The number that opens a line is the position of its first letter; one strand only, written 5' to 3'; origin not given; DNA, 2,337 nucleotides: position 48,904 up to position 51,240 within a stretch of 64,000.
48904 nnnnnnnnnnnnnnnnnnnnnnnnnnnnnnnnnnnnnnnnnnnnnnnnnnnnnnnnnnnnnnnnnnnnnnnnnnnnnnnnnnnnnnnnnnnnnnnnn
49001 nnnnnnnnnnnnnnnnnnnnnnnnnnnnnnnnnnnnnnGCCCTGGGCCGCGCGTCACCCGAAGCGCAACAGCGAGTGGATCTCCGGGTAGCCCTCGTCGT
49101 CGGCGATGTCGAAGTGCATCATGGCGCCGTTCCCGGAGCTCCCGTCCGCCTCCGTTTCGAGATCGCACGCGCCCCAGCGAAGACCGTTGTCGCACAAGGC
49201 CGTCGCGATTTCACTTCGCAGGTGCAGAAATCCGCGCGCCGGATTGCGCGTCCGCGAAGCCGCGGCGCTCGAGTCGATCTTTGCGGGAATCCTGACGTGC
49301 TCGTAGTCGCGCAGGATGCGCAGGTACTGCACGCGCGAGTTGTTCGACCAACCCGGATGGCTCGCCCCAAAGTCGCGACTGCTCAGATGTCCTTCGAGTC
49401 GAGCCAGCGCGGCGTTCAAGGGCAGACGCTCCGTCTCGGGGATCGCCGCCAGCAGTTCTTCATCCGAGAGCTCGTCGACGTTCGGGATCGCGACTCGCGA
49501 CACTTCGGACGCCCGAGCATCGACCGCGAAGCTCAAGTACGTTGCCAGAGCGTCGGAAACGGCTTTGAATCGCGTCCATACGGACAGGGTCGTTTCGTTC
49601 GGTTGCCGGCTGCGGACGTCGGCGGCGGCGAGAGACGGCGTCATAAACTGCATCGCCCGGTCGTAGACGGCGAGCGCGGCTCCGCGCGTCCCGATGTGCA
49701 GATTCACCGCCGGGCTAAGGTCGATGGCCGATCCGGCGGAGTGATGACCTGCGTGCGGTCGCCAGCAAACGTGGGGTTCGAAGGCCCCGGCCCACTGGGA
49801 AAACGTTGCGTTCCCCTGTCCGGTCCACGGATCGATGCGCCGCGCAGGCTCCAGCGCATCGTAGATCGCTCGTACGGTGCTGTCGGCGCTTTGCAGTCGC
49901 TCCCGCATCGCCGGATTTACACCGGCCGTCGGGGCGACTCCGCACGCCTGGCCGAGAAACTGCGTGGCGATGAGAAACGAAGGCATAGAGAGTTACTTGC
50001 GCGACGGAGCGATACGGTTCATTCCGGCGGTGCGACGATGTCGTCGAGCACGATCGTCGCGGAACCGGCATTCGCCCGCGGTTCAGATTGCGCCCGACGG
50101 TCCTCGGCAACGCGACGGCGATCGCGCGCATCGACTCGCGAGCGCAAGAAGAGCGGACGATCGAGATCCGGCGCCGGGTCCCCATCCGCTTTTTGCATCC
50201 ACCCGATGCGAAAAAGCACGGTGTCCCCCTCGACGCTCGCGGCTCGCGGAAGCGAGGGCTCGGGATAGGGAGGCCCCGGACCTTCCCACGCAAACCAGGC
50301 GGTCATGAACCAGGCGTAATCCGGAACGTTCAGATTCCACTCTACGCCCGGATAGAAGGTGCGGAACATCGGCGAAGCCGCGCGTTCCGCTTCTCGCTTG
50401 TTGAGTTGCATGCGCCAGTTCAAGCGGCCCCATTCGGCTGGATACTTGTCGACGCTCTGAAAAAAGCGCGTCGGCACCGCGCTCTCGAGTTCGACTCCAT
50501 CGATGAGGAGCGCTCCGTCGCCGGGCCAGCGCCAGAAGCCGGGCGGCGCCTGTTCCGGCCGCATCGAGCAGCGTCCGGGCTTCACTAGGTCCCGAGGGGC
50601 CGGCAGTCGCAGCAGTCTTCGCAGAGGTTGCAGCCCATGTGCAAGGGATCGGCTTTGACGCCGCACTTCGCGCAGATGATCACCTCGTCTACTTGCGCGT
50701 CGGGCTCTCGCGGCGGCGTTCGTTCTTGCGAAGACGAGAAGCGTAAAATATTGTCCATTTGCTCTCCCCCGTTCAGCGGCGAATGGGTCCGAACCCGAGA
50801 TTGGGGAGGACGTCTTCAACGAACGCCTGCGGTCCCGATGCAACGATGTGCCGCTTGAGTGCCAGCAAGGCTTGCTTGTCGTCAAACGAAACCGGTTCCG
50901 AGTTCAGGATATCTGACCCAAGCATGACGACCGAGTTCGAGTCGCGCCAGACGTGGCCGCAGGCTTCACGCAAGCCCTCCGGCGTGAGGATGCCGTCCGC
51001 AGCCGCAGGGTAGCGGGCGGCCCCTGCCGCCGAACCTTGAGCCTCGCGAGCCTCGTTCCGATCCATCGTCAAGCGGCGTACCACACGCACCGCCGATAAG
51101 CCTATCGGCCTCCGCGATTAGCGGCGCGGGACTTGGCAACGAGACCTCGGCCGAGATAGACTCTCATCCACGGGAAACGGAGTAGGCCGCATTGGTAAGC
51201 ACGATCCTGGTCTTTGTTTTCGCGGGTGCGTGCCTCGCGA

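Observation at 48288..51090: Compact six-gene orphan operon with no recognisable pathway (best candidate for an undescribed system)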

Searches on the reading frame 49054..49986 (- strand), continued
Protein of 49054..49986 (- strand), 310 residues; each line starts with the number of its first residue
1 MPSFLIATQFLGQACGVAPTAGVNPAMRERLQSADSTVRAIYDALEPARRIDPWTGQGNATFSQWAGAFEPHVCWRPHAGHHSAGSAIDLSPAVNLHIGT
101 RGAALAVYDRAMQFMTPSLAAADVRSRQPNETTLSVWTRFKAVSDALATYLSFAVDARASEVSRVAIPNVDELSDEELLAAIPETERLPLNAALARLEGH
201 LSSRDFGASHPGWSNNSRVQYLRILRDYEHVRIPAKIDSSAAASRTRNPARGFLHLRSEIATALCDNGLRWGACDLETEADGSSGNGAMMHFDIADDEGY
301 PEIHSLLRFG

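Call 83: find_encoding_contigs(protein=P0093, flank=8000, max_places=2)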
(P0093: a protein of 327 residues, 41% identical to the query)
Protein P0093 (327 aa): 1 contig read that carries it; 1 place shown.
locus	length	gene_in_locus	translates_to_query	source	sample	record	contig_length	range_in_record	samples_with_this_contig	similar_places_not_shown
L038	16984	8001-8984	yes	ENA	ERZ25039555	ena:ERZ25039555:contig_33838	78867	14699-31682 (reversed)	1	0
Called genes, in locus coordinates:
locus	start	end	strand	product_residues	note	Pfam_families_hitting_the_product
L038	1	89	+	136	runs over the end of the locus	-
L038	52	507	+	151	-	-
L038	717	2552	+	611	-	-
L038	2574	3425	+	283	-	-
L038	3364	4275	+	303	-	-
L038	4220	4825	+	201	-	-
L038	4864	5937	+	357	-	-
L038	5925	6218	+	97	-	-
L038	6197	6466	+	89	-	-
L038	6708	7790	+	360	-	PF13354:Beta-lactamase2 (faint)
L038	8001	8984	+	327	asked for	-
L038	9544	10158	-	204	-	PF03795:YCII, PF02371:Transposase_20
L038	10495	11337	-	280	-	PF13030:DUF3891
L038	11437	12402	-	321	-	PF04909:Amidohydro_2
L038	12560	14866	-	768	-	PF01315:Ald_Xan_dh_C, PF02738:MoCoBD_1, PF20256:MoCoBD_2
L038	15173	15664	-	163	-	PF00111:Fer2, PF13085:Fer2_3 (weak), PF01799:Fer2_2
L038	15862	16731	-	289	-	PF00941:FAD_binding_5, PF03450:CO_deh_flav_C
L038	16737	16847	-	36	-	-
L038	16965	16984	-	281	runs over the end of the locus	PF13030:DUF3891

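Call 85: search_protein_families(library=pfam, max_evalue=1, proteins=[L010:13521-13859:+, L012:7544-7876:+])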
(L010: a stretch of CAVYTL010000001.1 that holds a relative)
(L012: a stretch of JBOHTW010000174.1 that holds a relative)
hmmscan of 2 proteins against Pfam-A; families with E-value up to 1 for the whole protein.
L010:13521-13859:+ (113 aa): 0 families

L012:7544-7876:+ (111 aa): 0 families

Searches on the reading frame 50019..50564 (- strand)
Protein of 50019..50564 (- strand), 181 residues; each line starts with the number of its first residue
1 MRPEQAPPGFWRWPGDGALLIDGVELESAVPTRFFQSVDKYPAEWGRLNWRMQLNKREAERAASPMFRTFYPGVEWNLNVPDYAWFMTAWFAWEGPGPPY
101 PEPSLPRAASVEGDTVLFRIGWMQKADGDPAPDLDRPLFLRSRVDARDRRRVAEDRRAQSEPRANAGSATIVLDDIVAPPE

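Call 3: search_protein_families(library=pfam, max_evalue=1, proteins=[window:50019-50564:-])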
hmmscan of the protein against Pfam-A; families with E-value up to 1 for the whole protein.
window:50019-50564:- (181 aa): 0 families

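Call 4: search_protein_families(library=ncbifam, max_evalue=1, proteins=[window:50019-50564:-])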
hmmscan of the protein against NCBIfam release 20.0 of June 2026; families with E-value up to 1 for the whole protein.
window:50019-50564:- (181 aa): 0 families

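Call 5: search_protein_families(library=phrogs, max_evalue=1, proteins=[window:50019-50564:-])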
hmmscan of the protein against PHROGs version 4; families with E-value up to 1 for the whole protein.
window:50019-50564:- (181 aa): 0 families

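Call 6: search_protein_families(library=padloc, max_evalue=1, proteins=[window:50019-50564:-])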
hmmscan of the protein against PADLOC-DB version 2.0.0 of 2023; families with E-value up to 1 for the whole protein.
window:50019-50564:- (181 aa): 0 families

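Call 20: find_homologous_proteins(query=window:50019-50564:-, max_evalue=0.001)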
Query window:50019-50564:- (181 aa): 121 proteins with E <= 0.001 among 1116 candidates; the best 120 are listed.
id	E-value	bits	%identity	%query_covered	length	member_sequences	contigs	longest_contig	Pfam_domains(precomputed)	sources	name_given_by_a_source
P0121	6.6e-119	413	100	100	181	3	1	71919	-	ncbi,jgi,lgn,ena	jgi:hypothetical protein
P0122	1.3e-76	275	68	98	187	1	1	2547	-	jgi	jgi:hypothetical protein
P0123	2.0e-74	267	67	98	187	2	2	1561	-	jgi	jgi:hypothetical protein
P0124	5.6e-73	263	64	98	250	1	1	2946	-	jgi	jgi:hypothetical protein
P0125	1.5e-72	261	63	100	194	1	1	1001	-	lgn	-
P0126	1.8e-72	261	64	98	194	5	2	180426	-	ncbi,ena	-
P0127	3.8e-71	257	63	96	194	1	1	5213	-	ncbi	-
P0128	8.0e-71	256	62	99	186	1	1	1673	-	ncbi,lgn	-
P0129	1.1e-70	255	64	98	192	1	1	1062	-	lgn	-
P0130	3.9e-70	253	64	100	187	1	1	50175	-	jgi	jgi:hypothetical protein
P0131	4.5e-70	253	64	100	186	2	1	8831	-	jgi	-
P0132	9.1e-70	252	62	96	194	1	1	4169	-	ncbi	-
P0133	1.6e-68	248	63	98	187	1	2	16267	-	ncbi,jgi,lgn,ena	-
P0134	2.7e-68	247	63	98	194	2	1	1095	-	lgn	-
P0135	4.8e-68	247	64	100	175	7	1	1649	-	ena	-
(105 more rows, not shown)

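Call 64: predict_structure(alignment_id=A5)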
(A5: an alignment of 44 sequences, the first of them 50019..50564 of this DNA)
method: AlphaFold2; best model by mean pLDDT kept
length: 181 residues; sequences in the alignment: 44
mean_pLDDT: 77.5   pTM: 0.72
mean pLDDT of the five models: 77.5, 76.8, 76.4, 76.2, 75.5
residues with pLDDT >= 90: 64; 70-90: 74; 50-70: 10; < 50: 33
segments of 3 or more residues with pLDDT < 50: 150-159, 161-181
pLDDT, mean of each block of 10 residues (from residue 1): 87 85 88 92 94 86 74 79 88 89 64 92 89 92 77 45 38 39 43
secondary structure, 60 per line:
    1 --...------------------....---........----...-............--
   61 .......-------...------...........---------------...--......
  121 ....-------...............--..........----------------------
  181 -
elements in order: E24-27 E31-38 E47-58 E61-67 E75-77 E84-94 E110-112 E115-124 E132-146 H149-158

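Call 66: fold_search(model_id=the predicted structure, library=pdb)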
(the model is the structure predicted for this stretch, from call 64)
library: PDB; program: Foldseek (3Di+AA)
matches with E <= 10: 219; with E <= 0.001: 0
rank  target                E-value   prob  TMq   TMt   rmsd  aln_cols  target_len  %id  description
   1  6lnw_B                2.8e-01  0.47  0.29  0.37   5.1       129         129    8  Crystal structure of accessory secretory protein 1,2 and 3 in Streptococcus pneumoniae (released 2020-02-26)
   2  4cug_B                3.0e-01  0.06  0.15  0.10  17.5       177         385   15  Rhodothermus marinus YCFD-like ribosomal protein L16 Arginyl hydroxylase in complex substrate fragment (released 2014-04-16)
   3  6b1u_B                3.1e-01  0.08  0.14  0.14  19.9       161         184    7  Structure of full-length human AMPK (a2b1g1) in complex with a small molecule activator SC4 (released 2018-04-25)
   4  6fib_C                3.1e-01  0.07  0.16  0.19  19.3       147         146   12  Structure of human 4-1BB ligand (released 2019-03-13)
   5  7d4y_A                6.5e-01  0.04  0.15  0.06  15.1       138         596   12  Structure of human wild-type peptidylarginine deiminase type III (PAD3) (released 2021-06-02)
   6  6fzv_D                7.2e-01  0.03  0.14  0.12  18.2       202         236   10  Crystal structure of the metalloproteinase enhancer PCPE-1 bound to the procollagen C propeptide trimer (short) (released 2018-07-04)
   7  4tnv_F                7.2e-01  0.02  0.10  0.09  25.1       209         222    9  C. elegans glutamate-gated chloride channel (GluCl) in complex with Fab in a non-conducting conformation (released 2014-08-13)
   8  9en2_A                7.7e-01  0.03  0.15  0.12  18.8       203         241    8  Crystal structure of the metalloproteinase enhancer PCPE-1 complexed with nanobodies VHH-H4 and VHH-I5 (released 2024-07-03)
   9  7fah_C                8.6e-01  0.02  0.14  0.12  22.1       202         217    8  Immune complex of head region of CA09 HA and neutralizing antibody 12H5 (released 2022-07-06)
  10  7crb_A                1.0e+00  0.06  0.19  0.08  13.9       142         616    6  Cryo-EM structure of plant NLR RPP1 LRR-ID domain in complex with ATR1 (released 2020-12-16)
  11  3ujt_H                1.1e+00  0.01  0.11  0.10  19.1       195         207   11  Structure of the Fab fragment of Ab-52, an antibody that binds the O-antigen of Francisella tularensis (released 2012-07-25)
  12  7dan_A                1.1e+00  0.05  0.15  0.06  15.8       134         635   11  Structure of the Ca2+-bound wild-type peptidylarginine deiminase type III (PAD3) (released 2021-06-02)
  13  4ccl_B                1.1e+00  0.04  0.15  0.10  15.8       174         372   11  X-Ray structure of E. coli ycfD (released 2014-04-30)
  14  3qum_K                1.1e+00  0.02  0.13  0.11  21.9       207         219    7  Crystal structure of human prostate specific antigen (PSA) in Fab sandwich with a high affinity and a PCa selective an (released 2011-11-09)
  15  7myj_B                1.2e+00  0.04  0.14  0.14  19.5       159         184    8  Structure of full length human AMPK (a2b1g1) in complex with a small molecule activator MSG011 (released 2022-06-29)
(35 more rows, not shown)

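Call 67: search_protein_representatives(alignment_id=A5)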
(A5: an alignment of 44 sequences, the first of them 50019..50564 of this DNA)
Query: 44 sequences, 181 profile positions. Proteins with E-value up to 0.001 (for the whole library): 6; up to 1e-10: 6; up to 1e-30: 3. The best 6 are listed.
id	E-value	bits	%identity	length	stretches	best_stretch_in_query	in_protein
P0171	1.1e-72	259.6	-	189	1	1-180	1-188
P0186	2.2e-68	245.6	-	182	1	8-179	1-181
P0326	4.2e-43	163.3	-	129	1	55-178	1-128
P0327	1.7e-26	109.1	-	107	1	88-180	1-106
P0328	4.4e-16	75.2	-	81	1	98-179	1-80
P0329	1.8e-11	60.2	-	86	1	130-179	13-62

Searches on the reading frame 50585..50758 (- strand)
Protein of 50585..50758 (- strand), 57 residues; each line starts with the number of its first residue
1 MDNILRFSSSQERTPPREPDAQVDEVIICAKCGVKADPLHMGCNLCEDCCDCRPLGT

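Call 3: search_protein_families(library=pfam, max_evalue=1, proteins=[window:50585-50758:-])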
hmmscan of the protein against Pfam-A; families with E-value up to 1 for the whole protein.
window:50585-50758:- (57 aa): 0 families

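Call 4: search_protein_families(library=ncbifam, max_evalue=1, proteins=[window:50585-50758:-])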
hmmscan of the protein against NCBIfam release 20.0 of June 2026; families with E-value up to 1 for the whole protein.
window:50585-50758:- (57 aa): 1 family
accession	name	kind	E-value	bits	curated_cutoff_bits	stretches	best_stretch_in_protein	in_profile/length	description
NF041023.1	PP0621_fam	subfamily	0.0079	16.5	45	1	9-34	23-50/71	PP0621 family protein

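Call 5: search_protein_families(library=phrogs, max_evalue=1, proteins=[window:50585-50758:-])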
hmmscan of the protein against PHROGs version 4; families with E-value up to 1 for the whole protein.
window:50585-50758:- (57 aa): 1 family
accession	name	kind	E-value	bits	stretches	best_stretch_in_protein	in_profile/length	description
phrog_34434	-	unknown function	0.36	12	1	25-47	50-72/122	-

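Call 6: search_protein_families(library=padloc, max_evalue=1, proteins=[window:50585-50758:-])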
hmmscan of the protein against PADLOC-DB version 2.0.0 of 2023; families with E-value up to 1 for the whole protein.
window:50585-50758:- (57 aa): 0 families

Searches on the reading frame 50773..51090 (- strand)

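Call 3: search_protein_families(library=pfam, max_evalue=1, proteins=[window:50773-51090:-])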
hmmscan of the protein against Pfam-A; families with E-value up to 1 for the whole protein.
window:50773-51090:- (105 aa): 0 families

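Call 4: search_protein_families(library=ncbifam, max_evalue=1, proteins=[window:50773-51090:-])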
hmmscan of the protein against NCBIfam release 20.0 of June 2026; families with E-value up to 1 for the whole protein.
window:50773-51090:- (105 aa): 0 families

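Call 5: search_protein_families(library=phrogs, max_evalue=1, proteins=[window:50773-51090:-])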
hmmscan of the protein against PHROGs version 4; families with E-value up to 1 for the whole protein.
window:50773-51090:- (105 aa): 1 family
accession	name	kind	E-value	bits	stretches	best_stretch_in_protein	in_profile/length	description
phrog_25711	-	unknown function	0.41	11.8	1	37-88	49-98/164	-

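Call 6: search_protein_families(library=padloc, max_evalue=1, proteins=[window:50773-51090:-])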
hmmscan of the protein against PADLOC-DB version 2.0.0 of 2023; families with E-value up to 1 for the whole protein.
window:50773-51090:- (105 aa): 0 families
